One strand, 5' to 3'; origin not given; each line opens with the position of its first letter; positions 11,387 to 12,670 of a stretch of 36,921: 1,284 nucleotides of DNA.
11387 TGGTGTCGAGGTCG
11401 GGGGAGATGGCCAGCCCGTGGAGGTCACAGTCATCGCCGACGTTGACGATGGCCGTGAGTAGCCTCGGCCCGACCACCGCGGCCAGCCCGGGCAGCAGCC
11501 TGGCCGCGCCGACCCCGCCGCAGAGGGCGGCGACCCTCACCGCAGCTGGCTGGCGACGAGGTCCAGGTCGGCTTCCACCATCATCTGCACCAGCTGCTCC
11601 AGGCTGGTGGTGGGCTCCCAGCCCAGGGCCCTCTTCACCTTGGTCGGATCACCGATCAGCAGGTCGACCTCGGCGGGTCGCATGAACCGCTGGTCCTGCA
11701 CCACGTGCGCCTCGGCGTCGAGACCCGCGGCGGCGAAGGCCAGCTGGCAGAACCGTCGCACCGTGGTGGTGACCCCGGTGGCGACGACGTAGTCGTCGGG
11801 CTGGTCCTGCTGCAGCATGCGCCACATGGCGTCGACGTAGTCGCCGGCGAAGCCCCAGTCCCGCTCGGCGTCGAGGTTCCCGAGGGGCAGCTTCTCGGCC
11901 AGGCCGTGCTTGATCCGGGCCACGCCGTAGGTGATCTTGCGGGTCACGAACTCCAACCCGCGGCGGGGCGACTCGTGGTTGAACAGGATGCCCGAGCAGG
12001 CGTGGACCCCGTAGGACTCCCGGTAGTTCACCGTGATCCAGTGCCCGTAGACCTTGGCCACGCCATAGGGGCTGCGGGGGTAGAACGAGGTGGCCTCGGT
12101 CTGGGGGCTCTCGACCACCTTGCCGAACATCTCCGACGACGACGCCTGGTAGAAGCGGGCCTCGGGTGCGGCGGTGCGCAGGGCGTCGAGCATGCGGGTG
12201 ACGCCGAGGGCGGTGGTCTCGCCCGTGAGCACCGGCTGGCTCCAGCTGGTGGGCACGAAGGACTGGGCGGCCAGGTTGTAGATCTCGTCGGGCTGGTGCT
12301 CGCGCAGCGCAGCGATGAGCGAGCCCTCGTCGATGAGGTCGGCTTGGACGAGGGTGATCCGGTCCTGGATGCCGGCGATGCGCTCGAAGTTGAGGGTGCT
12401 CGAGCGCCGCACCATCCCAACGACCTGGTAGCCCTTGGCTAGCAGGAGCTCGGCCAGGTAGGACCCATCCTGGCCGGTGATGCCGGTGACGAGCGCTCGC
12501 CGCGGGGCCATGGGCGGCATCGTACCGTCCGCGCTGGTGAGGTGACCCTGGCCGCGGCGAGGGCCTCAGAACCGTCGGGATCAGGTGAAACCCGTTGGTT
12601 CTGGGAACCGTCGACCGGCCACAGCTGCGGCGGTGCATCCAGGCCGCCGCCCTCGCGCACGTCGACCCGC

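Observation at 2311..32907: Candidate undescribed wall-polysaccharide pathway: galactofuran core, ABC export, several GT-C decorators and a GDP-D-rhamnose supply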

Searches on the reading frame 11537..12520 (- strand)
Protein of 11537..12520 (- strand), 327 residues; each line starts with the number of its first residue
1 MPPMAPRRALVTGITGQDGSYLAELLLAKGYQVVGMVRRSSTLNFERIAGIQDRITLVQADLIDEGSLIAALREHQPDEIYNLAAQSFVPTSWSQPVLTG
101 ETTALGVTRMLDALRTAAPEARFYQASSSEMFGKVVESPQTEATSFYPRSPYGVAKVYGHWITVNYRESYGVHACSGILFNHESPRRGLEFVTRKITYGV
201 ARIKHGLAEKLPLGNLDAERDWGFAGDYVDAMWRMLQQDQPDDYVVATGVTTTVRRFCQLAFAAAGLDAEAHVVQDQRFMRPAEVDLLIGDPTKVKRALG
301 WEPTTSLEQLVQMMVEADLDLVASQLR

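Call 5: search_protein_families(library=pfam, proteins=[window:11537-12520:-], max_evalue=0.01)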
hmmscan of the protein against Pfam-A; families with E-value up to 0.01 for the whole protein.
window:11537-12520:- (327 aa): 6 families
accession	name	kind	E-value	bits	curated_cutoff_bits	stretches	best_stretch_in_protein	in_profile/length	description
PF16363.11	GDP_Man_Dehyd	-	6.3e-133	443.8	27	1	10-314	1-332/332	GDP-mannose 4,6 dehydratase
PF01370.27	Epimerase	-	8.1e-72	241.9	20.9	1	9-247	1-240/240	NAD dependent epimerase/dehydratase family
PF04321.23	RmlD_sub_bind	-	1e-08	35.1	27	1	8-167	2-140/287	RmlD substrate binding domain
PF13460.12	NAD_binding_10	-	6e-05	23.4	27.2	1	13-75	1-61/184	NAD(P)H-binding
PF05368.20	NmrA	-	0.00022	21.4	27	1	10-74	6-69/298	NmrA-like family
PF02719.21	Polysacc_synt_2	-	0.0039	16.8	20.2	1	10-114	2-115/293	Polysaccharide biosynthesis protein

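Call 9: search_protein_families(library=ncbifam, proteins=[window:11537-12520:-], max_evalue=0.001)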
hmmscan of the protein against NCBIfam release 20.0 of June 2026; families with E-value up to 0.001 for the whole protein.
window:11537-12520:- (327 aa): 14 families
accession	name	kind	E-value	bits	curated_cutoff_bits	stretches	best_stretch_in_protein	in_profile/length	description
TIGR01472.1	gmd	equivalog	1.9e-126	421.9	415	1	8-321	2-341/342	GDP-mannose 4,6-dehydratase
TIGR04180.1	EDH_00030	hypoth_equivalog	9e-28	97.2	475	1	10-305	2-296/297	NAD-dependent 4,6-dehydratase LegB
TIGR01181.1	dTDP_gluc_dehyt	equivalog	1.2e-27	96.9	365.1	1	9-316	2-309/321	dTDP-glucose 4,6-dehydratase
TIGR02622.1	CDP_4_6_dhtase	equivalog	3.1e-20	72.6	278.45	1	7-118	5-119/352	CDP-glucose 4,6-dehydratase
TIGR01179.1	galE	equivalog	5.2e-20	71.5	262.3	1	9-175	2-169/332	UDP-glucose 4-epimerase GalE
NF007582.0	PRK10217.1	equivalog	4.9e-14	52.2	698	1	7-312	2-325/355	dTDP-glucose 4,6-dehydratase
NF007490.0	PRK10084.1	subfamily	1.4e-11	44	649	1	9-317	3-333/361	dTDP-glucose 4,6-dehydratase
NF043036.1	ErythonDh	equivalog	8e-11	41.7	325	1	9-166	3-163/321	D-erythronate dehydrogenase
NF007956.0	PRK10675.1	subfamily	8.5e-10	38.3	394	1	8-159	2-156/338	UDP-glucose 4-epimerase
NF011728.1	PRK15181.1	equivalog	3.2e-09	36.2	760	1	4-181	13-194/348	Vi polysaccharide biosynthesis UDP-N-acetylglucosaminuronic acid C-4 epimerase TviC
NF052578.1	StrlDmthSdmBMthl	equivalog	1.2e-06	28.5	600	1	9-165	3-147/328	sterol demethylase protein SdmB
TIGR01214.1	rmlD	equivalog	2.6e-05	23.5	224.05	1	9-177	2-149/285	dTDP-4-dehydrorhamnose reductase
NF058621.1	DiazavRedAvaA7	equivalog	7.8e-05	22.5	400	1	8-81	2-69/304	3-diazoavenalumate denitrifying reductase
TIGR03466.1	HpnA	hypoth_equivalog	0.00011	21.2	367.65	1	8-89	2-77/327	hopanoid-associated sugar epimerase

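Call 10: find_encoding_contigs(protein=window:11537-12520:-, flank=10000, max_places=6)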
Protein window:11537-12520:- (327 aa): no gene with exactly this product is on record in the collection.
